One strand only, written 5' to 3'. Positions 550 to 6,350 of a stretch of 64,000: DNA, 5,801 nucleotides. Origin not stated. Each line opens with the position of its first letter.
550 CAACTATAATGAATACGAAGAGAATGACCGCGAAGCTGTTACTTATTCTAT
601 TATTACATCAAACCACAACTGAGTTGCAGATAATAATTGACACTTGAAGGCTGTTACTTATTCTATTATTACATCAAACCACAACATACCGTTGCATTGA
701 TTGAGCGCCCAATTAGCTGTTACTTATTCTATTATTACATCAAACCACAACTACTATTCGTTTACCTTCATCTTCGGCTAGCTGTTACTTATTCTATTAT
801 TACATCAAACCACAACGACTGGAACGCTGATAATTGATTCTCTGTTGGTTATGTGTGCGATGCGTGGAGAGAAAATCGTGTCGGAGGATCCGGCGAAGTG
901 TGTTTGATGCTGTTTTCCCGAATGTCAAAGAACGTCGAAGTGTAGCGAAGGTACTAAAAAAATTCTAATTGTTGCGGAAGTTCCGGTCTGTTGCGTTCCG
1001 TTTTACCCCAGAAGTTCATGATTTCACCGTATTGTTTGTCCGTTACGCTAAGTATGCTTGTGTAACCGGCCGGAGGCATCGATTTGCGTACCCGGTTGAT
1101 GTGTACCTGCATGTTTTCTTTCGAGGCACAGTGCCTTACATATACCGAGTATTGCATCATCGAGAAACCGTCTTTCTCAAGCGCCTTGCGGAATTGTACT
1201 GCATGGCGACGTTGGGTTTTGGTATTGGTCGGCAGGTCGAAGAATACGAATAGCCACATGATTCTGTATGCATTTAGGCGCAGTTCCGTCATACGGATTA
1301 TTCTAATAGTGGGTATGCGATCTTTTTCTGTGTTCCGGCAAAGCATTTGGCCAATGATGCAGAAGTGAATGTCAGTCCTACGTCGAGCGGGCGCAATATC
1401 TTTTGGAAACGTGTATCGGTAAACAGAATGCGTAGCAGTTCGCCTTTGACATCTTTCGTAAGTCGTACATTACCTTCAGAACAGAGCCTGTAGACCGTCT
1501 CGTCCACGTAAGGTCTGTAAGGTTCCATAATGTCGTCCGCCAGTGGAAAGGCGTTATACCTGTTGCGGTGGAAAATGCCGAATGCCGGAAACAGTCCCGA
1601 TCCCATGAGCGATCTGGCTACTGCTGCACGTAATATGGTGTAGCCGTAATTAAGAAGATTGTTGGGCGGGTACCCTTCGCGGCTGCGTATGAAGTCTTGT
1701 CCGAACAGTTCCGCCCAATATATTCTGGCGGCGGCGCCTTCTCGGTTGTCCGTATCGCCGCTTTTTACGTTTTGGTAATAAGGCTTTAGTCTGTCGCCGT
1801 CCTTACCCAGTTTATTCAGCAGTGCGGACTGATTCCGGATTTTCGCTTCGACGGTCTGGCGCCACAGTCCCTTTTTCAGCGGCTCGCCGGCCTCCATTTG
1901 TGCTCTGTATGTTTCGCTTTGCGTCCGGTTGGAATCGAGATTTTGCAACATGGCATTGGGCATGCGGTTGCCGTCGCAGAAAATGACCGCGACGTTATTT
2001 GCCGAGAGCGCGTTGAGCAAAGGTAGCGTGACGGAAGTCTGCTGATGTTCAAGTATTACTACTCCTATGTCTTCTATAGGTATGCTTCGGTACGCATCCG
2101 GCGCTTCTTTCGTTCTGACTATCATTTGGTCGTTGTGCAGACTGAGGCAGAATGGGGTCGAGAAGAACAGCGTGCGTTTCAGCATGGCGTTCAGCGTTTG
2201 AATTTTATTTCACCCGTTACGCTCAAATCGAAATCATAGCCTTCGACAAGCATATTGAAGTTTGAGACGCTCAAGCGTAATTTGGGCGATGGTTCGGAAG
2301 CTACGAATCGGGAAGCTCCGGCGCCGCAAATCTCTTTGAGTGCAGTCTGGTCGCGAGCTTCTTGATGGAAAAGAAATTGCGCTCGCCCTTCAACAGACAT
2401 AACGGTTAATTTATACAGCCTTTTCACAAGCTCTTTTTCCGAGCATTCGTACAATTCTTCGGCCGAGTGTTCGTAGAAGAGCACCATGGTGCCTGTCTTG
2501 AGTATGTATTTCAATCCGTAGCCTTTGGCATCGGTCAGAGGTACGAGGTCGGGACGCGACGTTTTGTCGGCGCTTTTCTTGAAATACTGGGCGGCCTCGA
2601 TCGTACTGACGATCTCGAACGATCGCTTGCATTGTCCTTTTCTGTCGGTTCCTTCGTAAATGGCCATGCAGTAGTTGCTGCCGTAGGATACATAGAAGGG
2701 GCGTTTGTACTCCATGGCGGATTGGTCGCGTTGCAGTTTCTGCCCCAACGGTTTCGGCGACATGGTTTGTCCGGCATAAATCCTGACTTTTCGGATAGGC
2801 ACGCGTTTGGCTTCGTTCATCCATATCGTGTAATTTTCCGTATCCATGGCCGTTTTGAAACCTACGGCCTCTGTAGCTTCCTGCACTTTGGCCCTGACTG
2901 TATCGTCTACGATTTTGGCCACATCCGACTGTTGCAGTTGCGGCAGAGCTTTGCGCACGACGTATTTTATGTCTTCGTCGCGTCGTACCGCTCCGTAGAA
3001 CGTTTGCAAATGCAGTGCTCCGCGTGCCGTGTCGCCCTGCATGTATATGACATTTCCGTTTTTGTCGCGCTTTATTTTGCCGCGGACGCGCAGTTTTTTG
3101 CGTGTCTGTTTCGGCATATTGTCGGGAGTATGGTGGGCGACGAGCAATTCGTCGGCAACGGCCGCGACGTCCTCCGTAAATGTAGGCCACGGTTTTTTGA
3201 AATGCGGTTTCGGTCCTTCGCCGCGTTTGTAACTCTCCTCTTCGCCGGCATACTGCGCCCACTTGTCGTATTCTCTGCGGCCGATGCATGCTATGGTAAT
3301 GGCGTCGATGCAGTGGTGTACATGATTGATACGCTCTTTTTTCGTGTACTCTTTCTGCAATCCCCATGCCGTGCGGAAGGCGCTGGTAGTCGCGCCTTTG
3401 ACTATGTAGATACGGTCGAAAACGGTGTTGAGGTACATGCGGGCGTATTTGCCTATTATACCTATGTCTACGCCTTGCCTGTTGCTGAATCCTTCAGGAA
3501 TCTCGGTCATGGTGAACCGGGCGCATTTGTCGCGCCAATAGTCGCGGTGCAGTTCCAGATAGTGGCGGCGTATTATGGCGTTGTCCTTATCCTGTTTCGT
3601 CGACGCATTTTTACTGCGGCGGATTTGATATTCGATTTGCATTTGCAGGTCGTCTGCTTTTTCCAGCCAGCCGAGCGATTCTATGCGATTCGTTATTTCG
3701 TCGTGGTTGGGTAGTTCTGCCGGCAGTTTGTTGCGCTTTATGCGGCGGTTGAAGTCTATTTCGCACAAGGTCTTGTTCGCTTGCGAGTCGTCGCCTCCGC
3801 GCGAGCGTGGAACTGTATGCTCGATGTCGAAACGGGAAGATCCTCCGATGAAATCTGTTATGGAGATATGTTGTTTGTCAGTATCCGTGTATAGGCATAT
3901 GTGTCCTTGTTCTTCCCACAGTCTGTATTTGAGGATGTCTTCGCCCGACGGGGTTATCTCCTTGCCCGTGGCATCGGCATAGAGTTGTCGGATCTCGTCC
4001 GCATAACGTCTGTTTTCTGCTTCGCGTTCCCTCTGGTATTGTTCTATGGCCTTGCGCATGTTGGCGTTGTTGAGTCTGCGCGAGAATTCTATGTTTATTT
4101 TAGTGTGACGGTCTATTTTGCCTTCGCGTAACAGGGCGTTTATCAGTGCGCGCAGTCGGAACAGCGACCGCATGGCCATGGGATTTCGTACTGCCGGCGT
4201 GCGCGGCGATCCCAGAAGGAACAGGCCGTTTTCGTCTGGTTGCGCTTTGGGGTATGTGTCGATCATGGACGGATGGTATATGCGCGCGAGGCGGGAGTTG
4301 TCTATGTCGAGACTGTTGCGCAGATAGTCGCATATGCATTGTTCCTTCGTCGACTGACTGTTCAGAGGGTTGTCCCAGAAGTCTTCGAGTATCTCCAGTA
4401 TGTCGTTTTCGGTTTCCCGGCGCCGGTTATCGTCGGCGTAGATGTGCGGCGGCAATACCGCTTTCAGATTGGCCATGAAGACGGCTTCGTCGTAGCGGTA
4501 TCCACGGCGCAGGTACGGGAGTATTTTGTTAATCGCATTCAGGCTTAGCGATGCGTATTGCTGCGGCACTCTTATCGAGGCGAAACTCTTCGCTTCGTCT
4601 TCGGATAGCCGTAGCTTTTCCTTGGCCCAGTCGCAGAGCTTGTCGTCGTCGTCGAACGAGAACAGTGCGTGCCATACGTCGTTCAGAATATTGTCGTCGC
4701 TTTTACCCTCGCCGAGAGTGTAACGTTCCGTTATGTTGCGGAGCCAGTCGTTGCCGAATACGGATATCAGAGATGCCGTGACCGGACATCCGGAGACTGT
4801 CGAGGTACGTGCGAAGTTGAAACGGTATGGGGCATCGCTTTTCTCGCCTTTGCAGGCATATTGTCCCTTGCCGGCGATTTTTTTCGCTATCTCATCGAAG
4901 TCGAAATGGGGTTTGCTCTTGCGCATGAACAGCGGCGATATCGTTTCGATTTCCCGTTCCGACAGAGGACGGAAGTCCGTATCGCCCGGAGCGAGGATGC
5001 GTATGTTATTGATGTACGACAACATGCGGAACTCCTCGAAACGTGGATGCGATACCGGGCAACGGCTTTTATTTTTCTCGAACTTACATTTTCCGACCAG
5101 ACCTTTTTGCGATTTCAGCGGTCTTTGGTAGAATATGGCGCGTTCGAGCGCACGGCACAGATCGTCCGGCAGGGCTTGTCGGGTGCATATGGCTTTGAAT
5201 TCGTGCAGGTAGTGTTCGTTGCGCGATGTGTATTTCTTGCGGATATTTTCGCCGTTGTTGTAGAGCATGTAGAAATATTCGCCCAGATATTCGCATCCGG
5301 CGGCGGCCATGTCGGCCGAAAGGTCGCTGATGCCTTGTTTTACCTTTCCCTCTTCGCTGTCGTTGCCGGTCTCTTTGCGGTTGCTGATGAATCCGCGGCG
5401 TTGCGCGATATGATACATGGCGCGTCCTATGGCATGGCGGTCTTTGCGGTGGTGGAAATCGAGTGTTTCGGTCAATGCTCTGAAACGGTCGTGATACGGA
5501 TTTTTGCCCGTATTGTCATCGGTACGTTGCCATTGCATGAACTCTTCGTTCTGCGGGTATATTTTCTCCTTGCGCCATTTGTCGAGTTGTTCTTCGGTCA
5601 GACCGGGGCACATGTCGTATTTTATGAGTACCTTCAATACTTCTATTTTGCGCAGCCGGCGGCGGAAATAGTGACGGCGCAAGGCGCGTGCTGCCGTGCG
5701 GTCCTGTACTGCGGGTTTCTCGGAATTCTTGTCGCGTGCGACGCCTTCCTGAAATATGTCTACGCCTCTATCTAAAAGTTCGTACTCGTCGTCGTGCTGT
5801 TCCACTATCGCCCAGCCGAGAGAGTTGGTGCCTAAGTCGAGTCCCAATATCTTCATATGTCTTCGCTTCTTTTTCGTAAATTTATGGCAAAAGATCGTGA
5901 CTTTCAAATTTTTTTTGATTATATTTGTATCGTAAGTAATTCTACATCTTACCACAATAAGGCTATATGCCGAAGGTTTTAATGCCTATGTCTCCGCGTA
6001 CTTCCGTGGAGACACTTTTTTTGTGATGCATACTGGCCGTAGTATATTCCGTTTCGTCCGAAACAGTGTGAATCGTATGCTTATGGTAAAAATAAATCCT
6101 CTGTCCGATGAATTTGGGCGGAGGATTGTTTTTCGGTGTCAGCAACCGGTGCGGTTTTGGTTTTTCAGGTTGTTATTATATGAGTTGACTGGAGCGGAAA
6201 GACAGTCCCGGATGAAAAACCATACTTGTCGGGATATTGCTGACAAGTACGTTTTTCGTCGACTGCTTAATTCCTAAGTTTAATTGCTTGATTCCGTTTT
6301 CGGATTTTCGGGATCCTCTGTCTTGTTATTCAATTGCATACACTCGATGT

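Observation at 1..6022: Complete, apparently active type II-C Cas9 system with readable tracrRNA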

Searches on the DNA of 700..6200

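Call 93: search_rna_families(source=window, start=700, end=6200, threshold=evalue, max_evalue=1)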
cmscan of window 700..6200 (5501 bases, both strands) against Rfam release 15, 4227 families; matches with E-value up to 1: 0.
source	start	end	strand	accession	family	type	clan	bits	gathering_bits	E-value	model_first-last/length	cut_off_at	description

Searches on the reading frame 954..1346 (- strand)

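Call 6: search_protein_families(library=pfam, proteins=[window:954-1346:-], max_evalue=0.01)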
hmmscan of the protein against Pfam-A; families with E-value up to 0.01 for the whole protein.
window:954-1346:- (130 aa): 2 families
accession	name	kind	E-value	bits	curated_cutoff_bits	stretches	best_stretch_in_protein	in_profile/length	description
PF09827.14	CRISPR_Cas2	-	2.3e-17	63.4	23.8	1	30-108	1-73/74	CRISPR associated protein Cas2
PF20803.2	PaaX_M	-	1.2e-06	28.9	24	1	30-85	7-59/83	PaaX protein central Cas2-like domain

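Call 7: search_protein_families(library=ncbifam, proteins=[window:954-1346:-], max_evalue=0.01)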
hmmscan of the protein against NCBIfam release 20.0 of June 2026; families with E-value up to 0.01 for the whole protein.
window:954-1346:- (130 aa): 1 family
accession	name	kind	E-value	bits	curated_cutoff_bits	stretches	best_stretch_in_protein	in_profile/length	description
TIGR01573.1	cas2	equivalog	6.4e-17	61.6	24.5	1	30-118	1-87/96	CRISPR-associated endonuclease Cas2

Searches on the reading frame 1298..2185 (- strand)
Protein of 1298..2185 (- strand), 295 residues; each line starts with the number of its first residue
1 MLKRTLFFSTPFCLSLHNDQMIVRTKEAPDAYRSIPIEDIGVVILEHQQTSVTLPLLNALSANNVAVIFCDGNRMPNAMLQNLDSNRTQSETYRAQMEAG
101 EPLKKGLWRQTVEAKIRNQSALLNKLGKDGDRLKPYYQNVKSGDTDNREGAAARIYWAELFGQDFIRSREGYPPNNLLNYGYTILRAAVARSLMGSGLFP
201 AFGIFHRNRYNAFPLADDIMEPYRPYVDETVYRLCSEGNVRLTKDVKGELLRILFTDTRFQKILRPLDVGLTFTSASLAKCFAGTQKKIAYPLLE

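Call 6: search_protein_families(library=pfam, proteins=[window:1298-2185:-], max_evalue=0.01)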
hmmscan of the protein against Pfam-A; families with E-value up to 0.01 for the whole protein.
window:1298-2185:- (295 aa): 1 family
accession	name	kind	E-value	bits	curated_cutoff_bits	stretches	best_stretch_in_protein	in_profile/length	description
PF01867.21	Cas_Cas1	-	2.7e-33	115.8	22.3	1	13-265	9-279/283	CRISPR associated protein Cas1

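Call 7: search_protein_families(library=ncbifam, proteins=[window:1298-2185:-], max_evalue=0.01)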
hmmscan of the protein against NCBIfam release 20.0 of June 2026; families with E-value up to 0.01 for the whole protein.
window:1298-2185:- (295 aa): 10 families
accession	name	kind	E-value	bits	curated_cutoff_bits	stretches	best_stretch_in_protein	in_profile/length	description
TIGR03639.1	cas1_NMENI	exception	9.8e-87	290.8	120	1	3-262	1-261/278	type II CRISPR-associated endonuclease Cas1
TIGR00287.1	cas1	equivalog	1.4e-29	103.3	71.7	1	14-239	11-258/327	CRISPR-associated endonuclease Cas1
NF049935.1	cas4g_cas1g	exception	6.2e-19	67.9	560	1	15-243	227-476/546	CRISPR-associated endonuclease Cas4g/Cas1g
TIGR04093.1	cas1_CYANO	exception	7.8e-16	57.9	385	1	5-240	2-261/334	type I-D CRISPR-associated endonuclease Cas1d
TIGR03640.1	cas1_DVULG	exception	1.5e-14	54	385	1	4-240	4-267/340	type I-C CRISPR-associated endonuclease Cas1c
TIGR03983.1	cas1_MYXAN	equivalog_domain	1e-11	44.4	358.05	1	32-230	39-263/347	type I-MYXAN CRISPR-associated endonuclease Cas1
TIGR04329.1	cas1_PREFRAN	exception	1.5e-11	44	300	1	14-235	18-250/317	type V CRISPR-associated endonuclease Cas1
TIGR03641.1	cas1_HMARI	exception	5e-09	35.9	304.1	1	17-247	14-257/324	type I-B CRISPR-associated endonuclease Cas1b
TIGR03638.1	cas1_ECOLI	exception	1.2e-06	28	215.6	1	19-215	24-213/269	type I-E CRISPR-associated endonuclease Cas1e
TIGR03637.1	cas1_YPEST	exception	0.0044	16.4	150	0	18-84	20-87/307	type I-F CRISPR-associated endonuclease Cas1f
